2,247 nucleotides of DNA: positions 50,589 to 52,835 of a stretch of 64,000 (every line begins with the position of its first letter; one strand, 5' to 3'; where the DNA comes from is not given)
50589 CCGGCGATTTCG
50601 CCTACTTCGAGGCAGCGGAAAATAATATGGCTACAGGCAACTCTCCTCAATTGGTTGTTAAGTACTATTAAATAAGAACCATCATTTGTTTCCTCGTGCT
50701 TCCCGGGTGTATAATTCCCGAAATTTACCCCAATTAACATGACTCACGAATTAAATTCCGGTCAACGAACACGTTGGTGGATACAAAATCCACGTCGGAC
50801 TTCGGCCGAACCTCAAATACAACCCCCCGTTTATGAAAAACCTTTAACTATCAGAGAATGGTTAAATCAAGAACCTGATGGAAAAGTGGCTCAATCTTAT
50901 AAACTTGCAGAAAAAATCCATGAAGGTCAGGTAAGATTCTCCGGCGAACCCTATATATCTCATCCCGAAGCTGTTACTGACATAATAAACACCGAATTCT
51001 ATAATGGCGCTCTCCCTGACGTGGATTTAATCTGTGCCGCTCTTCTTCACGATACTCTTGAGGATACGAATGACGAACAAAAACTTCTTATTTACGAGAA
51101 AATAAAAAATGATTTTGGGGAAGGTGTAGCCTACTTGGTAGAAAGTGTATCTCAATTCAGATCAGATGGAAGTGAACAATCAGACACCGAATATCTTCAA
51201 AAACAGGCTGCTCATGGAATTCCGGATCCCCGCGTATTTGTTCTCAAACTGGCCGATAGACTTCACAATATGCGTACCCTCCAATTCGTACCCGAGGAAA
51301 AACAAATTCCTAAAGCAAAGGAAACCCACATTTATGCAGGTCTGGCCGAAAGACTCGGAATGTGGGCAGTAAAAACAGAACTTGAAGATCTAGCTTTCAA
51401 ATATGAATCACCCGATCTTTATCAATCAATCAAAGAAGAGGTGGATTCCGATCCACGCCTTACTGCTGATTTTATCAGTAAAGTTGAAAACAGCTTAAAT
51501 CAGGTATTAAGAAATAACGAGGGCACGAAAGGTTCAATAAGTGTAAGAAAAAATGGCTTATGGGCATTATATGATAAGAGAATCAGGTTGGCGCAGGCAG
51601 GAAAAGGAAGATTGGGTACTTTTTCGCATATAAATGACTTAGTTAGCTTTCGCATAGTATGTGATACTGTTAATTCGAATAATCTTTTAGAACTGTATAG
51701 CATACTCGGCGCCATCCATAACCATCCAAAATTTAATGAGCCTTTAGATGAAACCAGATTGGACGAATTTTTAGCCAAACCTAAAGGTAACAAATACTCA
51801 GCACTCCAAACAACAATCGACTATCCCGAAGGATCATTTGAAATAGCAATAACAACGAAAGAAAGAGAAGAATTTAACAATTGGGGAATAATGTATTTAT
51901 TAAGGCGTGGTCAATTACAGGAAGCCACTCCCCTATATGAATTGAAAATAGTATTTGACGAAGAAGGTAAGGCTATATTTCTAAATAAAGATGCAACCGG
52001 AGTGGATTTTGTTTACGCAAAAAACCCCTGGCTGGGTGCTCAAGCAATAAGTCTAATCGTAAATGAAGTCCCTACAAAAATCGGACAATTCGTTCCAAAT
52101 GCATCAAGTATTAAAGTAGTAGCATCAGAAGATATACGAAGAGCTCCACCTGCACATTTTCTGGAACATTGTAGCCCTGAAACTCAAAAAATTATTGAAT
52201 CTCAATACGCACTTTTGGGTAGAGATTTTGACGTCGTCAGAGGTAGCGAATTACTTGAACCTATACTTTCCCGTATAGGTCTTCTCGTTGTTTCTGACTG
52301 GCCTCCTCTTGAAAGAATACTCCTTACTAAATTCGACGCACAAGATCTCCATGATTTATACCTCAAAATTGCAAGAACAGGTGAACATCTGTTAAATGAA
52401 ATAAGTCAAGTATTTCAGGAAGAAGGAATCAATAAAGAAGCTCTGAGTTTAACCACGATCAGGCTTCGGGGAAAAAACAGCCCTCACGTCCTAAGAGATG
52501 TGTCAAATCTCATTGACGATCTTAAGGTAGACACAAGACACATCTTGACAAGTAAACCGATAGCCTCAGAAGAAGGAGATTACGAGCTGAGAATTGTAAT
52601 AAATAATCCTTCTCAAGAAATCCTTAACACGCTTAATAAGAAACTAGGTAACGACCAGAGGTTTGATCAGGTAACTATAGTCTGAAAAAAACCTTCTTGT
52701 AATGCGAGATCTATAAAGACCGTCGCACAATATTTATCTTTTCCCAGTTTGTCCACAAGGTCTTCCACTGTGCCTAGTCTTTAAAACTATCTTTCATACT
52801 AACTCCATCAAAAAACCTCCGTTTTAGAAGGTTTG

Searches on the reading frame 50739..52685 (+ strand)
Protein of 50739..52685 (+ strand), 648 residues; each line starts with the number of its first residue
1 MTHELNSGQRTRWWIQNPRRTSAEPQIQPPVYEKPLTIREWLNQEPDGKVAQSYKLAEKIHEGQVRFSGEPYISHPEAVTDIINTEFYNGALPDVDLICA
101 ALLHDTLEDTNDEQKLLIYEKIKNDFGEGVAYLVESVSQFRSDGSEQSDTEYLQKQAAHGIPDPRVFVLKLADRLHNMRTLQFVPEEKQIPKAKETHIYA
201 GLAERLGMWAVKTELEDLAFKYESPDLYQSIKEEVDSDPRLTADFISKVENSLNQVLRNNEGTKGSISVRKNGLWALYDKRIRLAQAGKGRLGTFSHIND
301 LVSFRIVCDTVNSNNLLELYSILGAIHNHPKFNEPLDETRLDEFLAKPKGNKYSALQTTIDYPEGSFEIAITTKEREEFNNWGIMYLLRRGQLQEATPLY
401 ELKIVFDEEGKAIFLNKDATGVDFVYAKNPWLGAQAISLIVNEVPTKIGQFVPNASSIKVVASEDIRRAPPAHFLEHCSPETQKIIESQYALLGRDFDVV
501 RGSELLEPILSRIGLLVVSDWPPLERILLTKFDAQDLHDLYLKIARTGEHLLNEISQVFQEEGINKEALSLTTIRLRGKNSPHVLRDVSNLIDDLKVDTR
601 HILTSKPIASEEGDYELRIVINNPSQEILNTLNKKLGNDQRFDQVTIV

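Call 57: search_protein_families(library=pfam, proteins=[window:50739-52685:+], max_evalue=0.00001)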
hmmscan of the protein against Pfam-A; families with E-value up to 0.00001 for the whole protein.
window:50739-52685:+ (648 aa): 2 families
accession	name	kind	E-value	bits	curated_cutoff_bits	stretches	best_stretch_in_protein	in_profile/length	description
PF13328.12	HD_4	-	1.8e-26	93.2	27.2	1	54-209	2-156/156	HD domain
PF04607.23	RelA_SpoT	-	3.2e-09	37.5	27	1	276-384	8-102/113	Region found in RelA / SpoT proteins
